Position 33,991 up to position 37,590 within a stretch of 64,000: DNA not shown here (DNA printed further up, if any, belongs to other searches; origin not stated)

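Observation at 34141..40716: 2191-aa AglB oligosaccharyltransferase fused to a >1300-aa array of CarboxypepD_reg-like domains with a second, C-terminal membrane anchor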

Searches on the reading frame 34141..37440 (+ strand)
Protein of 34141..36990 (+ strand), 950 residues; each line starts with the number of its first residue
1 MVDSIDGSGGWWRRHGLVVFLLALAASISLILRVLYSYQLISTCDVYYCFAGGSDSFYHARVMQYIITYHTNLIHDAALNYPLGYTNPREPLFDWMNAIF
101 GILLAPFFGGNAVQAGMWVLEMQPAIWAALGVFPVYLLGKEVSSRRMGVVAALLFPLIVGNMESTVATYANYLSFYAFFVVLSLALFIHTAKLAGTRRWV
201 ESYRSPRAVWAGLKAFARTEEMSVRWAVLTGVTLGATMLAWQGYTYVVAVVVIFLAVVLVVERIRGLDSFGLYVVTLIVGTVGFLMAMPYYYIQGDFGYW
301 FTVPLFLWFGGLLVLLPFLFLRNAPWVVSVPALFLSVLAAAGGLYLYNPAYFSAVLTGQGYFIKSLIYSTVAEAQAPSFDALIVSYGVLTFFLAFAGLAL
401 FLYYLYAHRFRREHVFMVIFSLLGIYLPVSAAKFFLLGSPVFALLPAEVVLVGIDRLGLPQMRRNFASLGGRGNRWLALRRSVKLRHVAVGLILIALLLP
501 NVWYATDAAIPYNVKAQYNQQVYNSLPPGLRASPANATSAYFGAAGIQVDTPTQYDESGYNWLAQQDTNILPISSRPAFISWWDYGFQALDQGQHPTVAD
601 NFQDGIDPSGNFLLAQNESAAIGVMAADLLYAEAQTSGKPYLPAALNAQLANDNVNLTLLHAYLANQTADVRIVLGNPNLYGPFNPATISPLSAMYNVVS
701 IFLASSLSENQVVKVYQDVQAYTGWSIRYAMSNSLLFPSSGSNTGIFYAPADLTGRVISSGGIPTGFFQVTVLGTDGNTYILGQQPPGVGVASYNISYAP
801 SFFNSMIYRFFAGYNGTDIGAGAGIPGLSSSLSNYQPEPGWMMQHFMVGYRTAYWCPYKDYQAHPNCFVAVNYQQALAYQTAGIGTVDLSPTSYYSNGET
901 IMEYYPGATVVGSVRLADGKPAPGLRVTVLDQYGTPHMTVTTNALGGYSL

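Call 20: search_solved_structures(query=window:34141-36990:+, max_evalue=0.01, show_alignments=2)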
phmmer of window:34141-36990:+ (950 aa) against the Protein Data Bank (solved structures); distinct sequences matched with E-value up to 0.01: 4.
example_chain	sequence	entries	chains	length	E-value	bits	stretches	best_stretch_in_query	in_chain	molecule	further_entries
5gmy_A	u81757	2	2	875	6.1e-07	31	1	10-610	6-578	Transmembrane oligosaccharyl transferase, putative | Dolichyl-phosphooligosaccharide-protein glycotransferase 3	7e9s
3waj_A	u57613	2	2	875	6.3e-07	31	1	10-619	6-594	Transmembrane oligosaccharyl transferase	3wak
3vu0_A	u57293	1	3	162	5.1e-05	24.7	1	568-625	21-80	Putative uncharacterized protein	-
3vgp_A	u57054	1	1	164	0.00075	20.8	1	566-624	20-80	Transmembrane oligosaccharyl transferase, putative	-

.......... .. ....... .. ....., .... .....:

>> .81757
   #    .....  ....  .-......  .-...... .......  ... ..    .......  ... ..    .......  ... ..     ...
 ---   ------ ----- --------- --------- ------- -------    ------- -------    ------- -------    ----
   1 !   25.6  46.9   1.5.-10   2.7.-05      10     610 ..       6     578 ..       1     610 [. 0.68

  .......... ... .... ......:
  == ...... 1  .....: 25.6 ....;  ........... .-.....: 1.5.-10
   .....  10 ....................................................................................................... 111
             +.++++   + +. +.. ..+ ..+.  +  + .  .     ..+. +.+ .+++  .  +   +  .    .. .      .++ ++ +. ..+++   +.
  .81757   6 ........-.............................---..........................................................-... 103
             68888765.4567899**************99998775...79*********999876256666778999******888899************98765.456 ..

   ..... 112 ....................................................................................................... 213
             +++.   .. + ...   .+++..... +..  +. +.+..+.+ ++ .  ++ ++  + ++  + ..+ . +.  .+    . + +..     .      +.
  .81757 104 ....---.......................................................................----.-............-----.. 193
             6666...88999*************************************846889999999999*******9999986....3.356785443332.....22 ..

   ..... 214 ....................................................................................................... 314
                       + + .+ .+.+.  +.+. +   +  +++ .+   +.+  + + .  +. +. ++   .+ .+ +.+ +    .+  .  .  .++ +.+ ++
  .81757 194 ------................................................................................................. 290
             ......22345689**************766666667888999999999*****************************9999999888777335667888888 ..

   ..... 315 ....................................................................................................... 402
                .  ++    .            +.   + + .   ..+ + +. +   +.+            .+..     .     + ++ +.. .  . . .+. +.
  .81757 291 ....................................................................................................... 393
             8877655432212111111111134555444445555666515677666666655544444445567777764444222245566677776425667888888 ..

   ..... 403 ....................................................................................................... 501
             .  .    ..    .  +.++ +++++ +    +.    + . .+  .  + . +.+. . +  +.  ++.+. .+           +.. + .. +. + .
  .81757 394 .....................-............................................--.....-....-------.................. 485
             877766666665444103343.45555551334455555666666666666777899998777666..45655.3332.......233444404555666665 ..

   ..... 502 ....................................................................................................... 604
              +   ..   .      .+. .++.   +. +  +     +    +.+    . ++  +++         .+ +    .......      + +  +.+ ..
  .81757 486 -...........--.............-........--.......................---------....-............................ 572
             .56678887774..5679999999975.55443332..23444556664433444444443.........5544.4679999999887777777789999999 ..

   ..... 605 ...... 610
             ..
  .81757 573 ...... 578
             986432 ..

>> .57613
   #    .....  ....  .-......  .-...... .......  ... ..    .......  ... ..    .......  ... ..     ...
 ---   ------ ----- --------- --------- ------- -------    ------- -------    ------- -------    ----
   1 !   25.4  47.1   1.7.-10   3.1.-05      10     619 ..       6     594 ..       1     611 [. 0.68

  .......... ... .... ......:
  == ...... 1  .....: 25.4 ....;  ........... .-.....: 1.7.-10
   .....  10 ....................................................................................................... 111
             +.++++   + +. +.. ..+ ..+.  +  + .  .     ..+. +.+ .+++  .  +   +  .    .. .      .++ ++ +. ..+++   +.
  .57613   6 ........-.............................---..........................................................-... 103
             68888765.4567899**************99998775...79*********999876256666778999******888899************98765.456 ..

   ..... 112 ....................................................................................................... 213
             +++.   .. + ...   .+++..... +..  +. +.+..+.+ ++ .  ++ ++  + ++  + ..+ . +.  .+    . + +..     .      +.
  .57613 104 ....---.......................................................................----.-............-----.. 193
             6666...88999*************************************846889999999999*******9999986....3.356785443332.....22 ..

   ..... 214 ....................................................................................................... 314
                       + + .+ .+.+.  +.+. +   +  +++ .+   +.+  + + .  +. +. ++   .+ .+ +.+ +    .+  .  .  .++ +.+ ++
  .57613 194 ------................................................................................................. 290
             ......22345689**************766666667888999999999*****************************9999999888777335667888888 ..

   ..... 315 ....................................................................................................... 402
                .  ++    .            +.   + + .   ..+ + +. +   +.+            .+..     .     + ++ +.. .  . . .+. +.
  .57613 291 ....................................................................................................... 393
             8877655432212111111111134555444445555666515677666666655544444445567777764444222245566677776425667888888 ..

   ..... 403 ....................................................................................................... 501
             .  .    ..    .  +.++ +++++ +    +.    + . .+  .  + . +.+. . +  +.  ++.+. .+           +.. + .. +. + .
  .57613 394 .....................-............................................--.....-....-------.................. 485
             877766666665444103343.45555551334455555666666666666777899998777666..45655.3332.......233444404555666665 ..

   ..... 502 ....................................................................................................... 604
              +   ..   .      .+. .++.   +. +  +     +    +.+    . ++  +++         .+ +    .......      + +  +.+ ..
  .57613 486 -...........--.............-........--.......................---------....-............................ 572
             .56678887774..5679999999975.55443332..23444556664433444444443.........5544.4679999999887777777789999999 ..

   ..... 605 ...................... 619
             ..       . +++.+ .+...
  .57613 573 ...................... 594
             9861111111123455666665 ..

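Call 50: search_protein_representatives(protein=window:34141-36840:+)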
Query: 900 residues. Proteins with E-value up to 0.001 (for the whole library): 622; up to 1e-10: 417; up to 1e-30: 280. The best 150 are listed.
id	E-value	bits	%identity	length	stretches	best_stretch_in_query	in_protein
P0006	0.0e+00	1450.8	70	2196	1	1-898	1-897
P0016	0.0e+00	1286.5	63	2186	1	7-899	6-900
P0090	0.0e+00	1158.4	59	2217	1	8-897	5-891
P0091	0.0e+00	1074.2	54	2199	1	8-899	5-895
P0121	0.0e+00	1061.7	54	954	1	7-899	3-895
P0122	0.0e+00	1057.4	52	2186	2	6-899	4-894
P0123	4.5e-242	822.5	44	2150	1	10-898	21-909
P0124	2.6e-229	780.3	43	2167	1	11-893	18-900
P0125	2.3e-185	634.9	38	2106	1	17-893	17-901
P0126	3.7e-182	624.2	61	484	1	312-794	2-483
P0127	9.1e-176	603.1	53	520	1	7-522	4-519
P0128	3.4e-175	601.2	37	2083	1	10-894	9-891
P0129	1.5e-170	585.8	36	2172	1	30-898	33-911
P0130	3.3e-170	584.7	36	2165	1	8-886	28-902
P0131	1.3e-169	582.7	39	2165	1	20-898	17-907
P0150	3.2e-156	538.4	36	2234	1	47-889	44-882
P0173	2.4e-144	499.1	33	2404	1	13-890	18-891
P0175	6.5e-143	494.4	33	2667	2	9-893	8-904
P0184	8.9e-139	480.7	36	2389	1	27-878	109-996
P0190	4.3e-136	471.8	35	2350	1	10-888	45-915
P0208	6.8e-124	431.4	34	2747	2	5-450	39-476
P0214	6.1e-119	415.0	37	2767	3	11-450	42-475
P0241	4.9e-96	339.2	32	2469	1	50-867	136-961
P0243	4.0e-94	332.9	32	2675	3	8-458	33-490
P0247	4.8e-86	306.2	32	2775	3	9-446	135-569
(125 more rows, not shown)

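Call 53: predict_structure(alignment_id=A2)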
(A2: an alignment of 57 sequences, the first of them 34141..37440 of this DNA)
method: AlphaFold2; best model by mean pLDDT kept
length: 1100 residues; sequences in the alignment: 57
mean_pLDDT: 78.2   pTM: 0.70
mean pLDDT of the five models: 78.2, 78.2, 76.1, 71.2, 67.4
residues with pLDDT >= 90: 185; 70-90: 655; 50-70: 191; < 50: 69
segments of 3 or more residues with pLDDT < 50: 1-8, 358-377, 511-518, 534-553, 601-605
pLDDT, mean of each block of 10 residues (from residue 1): 41 78 89 72 61 65 87 81 75 89 91 85 84 92 89 83 63 84 94 86 85 89 93 91 81 92 86 94 92 74 85 89 84 87 80 58 39 45 73 89 90 92 78 73 90 75 63 63 71 73 64 46 53 49 42 64 81 85 70 78 59 88 92 84 90 90 66 64 72 82 88 91 90 75 63 76 79 84 73 79 84 63 56 62 84 88 80 88 87 80 88 86 87 82 89 90 78 86 86 80 86 76 79 84 81 85 85 73 80 70
secondary structure, 60 per line:
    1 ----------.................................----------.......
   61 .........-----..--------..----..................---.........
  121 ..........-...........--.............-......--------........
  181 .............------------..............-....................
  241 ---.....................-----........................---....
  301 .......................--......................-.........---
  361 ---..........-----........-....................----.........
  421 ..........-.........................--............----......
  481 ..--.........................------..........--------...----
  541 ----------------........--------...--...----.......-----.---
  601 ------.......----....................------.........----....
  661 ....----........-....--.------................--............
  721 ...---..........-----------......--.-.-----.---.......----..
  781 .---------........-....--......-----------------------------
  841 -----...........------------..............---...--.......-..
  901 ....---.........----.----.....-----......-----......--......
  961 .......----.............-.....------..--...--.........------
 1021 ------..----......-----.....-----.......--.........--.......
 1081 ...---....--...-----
elements in order (helices of 4 or more, strands of 3 or more residues): H11-43 H54-69 H91-108 H112-130 H132-142 H145-157 H159-164 H173-193 H206-219 H221-240 H244-264 H270-293 H297-323 H326-347 H349-357 H364-373 H379-386 H388-407 H412-430 H432-456 H459-470 H475-482 H485-509 H516-525 H557-564 E578-580 H585-591 H607-613 H618-637 H644-652 H657-664 H669-676 H678-681 H691-706 H709-723 E727-733 H748-753 E768-774 E779-781 E791-798 H800-803 H806-811 E846-856 E869-872 H873-882 E886-888 H891-897 E899-904 E908-916 E926-930 E936-941 E947-952 E955-967 E972-984 H986-990 E1001-1003 E1006-1014 E1033-1038 E1044-1048 E1054-1060 E1063-1071 E1074-1083 E1087-1090 E1093-1095
